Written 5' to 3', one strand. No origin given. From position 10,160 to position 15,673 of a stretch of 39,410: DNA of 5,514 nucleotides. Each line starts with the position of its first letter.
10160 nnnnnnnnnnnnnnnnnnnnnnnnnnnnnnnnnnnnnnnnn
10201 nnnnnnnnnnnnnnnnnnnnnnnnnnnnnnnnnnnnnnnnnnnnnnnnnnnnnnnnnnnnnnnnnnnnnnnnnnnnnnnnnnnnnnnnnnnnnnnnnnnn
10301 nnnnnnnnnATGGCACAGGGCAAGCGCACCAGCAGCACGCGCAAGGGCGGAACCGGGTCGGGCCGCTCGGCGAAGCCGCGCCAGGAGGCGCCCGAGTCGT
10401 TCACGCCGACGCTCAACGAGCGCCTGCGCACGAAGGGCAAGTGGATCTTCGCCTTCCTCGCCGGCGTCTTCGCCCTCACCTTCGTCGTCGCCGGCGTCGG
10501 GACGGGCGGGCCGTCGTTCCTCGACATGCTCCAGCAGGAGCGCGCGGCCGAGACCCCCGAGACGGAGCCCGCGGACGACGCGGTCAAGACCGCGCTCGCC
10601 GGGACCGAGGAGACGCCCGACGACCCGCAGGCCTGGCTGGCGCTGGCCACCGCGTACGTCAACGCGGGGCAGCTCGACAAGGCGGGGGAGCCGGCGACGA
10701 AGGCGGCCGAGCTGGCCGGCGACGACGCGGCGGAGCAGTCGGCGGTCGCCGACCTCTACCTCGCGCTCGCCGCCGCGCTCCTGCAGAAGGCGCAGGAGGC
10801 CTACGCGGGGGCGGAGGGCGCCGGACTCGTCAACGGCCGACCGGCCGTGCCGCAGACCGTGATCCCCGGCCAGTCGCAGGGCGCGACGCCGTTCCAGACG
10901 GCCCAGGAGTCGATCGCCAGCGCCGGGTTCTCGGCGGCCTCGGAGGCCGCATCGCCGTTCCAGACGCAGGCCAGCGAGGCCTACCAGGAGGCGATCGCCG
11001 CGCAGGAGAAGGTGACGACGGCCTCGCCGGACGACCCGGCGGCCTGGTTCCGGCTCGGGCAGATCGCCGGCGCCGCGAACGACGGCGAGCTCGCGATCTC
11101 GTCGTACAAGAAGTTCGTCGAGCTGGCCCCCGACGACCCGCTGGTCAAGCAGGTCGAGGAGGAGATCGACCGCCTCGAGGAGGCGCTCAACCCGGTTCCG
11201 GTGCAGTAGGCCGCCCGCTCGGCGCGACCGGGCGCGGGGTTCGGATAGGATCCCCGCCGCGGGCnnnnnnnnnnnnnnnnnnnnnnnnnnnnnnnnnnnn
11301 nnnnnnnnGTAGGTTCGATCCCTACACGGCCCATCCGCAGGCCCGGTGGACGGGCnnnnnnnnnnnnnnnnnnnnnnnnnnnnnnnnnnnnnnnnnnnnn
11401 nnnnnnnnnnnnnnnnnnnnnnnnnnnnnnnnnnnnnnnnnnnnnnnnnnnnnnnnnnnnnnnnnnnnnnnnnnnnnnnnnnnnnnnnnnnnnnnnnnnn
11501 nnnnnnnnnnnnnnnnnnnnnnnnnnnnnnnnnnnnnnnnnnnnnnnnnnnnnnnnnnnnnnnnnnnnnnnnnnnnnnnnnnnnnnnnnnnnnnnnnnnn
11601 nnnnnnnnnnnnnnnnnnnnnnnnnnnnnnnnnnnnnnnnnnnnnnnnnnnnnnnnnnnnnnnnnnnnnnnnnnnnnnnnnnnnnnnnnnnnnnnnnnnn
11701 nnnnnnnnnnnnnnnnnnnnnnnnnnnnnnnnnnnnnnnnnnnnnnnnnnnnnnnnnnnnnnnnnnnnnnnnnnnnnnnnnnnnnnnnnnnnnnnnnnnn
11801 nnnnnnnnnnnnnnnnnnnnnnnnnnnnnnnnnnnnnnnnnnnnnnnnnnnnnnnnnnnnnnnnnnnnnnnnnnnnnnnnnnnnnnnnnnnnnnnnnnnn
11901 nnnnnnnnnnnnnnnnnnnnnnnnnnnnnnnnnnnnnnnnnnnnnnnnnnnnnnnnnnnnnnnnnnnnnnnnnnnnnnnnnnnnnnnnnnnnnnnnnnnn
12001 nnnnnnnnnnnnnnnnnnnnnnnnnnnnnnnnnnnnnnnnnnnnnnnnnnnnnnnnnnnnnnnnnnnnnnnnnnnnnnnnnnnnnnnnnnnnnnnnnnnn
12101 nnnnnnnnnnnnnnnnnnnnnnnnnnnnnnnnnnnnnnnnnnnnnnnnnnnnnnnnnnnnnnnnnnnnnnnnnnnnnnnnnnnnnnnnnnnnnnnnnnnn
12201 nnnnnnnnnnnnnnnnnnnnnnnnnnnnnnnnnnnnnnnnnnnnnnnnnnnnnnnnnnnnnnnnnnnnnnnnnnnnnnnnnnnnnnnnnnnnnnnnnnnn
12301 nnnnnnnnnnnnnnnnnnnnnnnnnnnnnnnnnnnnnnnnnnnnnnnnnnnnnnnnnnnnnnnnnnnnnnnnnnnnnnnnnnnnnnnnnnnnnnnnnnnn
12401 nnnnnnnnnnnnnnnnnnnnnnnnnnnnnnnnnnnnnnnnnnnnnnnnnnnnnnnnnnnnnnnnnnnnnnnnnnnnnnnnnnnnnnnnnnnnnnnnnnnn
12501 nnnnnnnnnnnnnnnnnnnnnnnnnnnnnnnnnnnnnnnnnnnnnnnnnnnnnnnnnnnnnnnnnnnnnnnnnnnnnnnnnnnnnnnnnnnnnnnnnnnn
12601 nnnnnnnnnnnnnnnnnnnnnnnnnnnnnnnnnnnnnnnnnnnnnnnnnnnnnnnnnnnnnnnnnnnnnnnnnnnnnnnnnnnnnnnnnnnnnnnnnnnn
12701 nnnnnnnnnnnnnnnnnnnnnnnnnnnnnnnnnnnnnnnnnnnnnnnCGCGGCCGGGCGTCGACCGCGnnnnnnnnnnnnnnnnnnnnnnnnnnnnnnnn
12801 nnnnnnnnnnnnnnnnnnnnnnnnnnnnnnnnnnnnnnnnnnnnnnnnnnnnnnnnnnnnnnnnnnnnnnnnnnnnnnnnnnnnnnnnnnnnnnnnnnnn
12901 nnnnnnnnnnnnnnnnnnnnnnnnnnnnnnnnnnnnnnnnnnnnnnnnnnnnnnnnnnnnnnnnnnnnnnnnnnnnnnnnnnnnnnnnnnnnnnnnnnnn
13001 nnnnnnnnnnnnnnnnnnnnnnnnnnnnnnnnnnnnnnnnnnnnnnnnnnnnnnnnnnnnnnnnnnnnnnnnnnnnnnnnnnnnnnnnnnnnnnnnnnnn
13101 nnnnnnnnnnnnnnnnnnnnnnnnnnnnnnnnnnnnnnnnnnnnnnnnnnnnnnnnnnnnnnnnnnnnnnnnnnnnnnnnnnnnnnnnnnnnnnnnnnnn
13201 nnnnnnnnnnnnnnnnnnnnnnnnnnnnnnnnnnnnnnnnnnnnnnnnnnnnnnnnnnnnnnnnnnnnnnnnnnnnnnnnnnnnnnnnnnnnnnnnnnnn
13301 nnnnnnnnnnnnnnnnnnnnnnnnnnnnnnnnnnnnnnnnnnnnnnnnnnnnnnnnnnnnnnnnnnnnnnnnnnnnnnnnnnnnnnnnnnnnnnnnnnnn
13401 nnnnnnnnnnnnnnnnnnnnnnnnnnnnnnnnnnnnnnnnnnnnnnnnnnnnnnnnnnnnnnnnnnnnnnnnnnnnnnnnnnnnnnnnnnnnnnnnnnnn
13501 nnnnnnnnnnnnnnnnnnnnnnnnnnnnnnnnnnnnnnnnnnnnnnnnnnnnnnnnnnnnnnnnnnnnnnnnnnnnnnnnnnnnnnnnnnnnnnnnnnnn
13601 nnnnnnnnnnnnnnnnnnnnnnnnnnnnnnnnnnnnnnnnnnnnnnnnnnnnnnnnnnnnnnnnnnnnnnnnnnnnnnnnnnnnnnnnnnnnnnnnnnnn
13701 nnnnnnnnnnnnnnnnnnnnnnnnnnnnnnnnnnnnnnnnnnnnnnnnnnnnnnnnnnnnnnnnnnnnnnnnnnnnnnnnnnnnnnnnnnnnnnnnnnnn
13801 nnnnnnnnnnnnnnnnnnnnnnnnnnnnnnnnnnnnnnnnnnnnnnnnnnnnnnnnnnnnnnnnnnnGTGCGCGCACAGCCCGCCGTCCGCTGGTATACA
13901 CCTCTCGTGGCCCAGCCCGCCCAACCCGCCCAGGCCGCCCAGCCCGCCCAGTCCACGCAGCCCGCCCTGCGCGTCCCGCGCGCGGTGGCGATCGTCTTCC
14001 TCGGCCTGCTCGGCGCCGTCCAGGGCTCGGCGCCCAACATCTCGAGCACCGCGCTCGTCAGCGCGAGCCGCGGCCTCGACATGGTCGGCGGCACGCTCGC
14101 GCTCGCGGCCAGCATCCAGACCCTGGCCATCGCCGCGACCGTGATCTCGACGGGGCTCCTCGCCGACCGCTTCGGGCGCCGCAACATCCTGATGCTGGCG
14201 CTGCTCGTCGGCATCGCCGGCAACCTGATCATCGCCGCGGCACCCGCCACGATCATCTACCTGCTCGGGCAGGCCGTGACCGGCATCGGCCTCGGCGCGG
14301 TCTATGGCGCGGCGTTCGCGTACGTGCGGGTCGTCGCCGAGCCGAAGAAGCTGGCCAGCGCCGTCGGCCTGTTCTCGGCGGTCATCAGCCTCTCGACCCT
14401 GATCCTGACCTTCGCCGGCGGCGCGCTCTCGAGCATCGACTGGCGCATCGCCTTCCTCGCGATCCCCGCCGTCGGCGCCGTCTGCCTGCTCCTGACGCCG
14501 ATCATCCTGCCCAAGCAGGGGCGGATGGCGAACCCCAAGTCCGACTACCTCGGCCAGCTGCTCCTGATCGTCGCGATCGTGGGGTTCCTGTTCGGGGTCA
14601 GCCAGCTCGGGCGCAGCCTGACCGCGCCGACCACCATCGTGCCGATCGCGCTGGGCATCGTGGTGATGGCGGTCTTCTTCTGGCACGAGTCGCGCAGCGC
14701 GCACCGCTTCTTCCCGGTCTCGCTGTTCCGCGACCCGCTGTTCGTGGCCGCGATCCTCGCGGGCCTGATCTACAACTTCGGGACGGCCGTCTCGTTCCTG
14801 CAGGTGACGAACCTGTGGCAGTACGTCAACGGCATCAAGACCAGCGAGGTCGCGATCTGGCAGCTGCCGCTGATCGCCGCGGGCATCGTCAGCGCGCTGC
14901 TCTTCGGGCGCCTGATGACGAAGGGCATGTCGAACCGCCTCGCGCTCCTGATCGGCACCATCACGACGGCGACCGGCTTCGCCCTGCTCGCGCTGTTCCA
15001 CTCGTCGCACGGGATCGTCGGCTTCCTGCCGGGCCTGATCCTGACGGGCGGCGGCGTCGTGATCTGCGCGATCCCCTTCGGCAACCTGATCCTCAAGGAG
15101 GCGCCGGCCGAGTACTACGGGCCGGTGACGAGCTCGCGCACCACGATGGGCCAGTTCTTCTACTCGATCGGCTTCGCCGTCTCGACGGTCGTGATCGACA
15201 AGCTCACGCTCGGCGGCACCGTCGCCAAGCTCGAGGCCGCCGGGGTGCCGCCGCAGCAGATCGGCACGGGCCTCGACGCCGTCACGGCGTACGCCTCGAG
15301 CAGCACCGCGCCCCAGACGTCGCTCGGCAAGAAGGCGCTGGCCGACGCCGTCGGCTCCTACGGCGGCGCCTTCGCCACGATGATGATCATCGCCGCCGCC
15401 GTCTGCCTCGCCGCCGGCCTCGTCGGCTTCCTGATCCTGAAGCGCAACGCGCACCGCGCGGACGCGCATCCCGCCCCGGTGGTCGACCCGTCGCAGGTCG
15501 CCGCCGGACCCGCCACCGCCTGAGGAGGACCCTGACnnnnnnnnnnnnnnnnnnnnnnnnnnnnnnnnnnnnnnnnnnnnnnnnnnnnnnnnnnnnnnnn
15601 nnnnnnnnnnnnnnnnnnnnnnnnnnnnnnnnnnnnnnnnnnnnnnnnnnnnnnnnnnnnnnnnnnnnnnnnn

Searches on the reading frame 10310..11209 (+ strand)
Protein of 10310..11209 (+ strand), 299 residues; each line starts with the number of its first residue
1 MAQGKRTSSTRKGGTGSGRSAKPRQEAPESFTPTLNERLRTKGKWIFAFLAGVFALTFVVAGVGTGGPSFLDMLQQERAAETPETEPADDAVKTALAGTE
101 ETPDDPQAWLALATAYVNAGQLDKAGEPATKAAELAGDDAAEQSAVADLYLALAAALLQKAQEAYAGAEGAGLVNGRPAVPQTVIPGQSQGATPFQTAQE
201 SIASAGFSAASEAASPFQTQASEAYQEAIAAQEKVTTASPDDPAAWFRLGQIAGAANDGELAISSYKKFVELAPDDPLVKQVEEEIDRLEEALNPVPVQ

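Call 53: search_protein_families(library=pfam, proteins=[window:10310-11209:+], max_evalue=0.00001)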
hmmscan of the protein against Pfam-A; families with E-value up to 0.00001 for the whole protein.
window:10310-11209:+ (299 aa): 6 families
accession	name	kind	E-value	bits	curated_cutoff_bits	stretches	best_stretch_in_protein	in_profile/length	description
PF23914.1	TPR_CcmH_CycH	-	1.2e-09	38.7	42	0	238-279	45-86/158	Cytochrome c-type biogenesis protein H TPR domain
PF13181.12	TPR_8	-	6.3e-09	35.7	25.7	0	245-276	3-34/34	Tetratricopeptide repeat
PF13431.12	TPR_17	-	6.6e-09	35.8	24.4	0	97-125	4-32/34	Tetratricopeptide repeat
PF13432.12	TPR_16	-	9.1e-09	36.1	32.7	1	220-277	15-65/65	Tetratricopeptide repeat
PF14559.12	TPR_19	-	4.7e-07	30.5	25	0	221-282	3-64/68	Tetratricopeptide repeat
PF13371.12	TPR_9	-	2.2e-06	28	35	0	221-284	7-70/73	Tetratricopeptide repeat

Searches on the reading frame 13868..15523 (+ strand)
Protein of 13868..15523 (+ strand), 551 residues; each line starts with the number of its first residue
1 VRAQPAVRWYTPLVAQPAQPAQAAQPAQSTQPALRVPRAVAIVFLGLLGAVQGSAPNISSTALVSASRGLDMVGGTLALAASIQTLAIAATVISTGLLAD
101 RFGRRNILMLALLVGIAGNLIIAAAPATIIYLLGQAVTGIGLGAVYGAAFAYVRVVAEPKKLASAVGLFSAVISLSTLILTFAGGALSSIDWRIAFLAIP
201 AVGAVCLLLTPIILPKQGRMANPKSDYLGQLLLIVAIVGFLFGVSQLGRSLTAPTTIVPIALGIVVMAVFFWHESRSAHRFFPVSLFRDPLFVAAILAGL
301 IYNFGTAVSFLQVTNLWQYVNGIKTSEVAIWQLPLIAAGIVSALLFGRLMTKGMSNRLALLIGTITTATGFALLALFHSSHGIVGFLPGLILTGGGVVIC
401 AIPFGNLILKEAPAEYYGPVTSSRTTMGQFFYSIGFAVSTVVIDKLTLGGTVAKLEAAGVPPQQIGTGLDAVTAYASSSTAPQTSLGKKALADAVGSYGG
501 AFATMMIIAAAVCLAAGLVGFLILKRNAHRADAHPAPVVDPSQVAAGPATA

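Call 13: search_protein_families(library=pfam, proteins=[window:13868-15523:+])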
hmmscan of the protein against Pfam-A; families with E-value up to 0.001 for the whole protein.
window:13868-15523:+ (551 aa): 2 families
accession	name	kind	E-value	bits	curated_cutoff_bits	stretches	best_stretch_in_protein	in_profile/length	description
PF07690.21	MFS_1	-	1.9e-29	103.1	33.4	1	57-435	13-346/347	Major Facilitator Superfamily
PF00083.30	Sugar_tr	-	2.3e-09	37.1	22.3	1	78-208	49-185/452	Sugar (and other) transporter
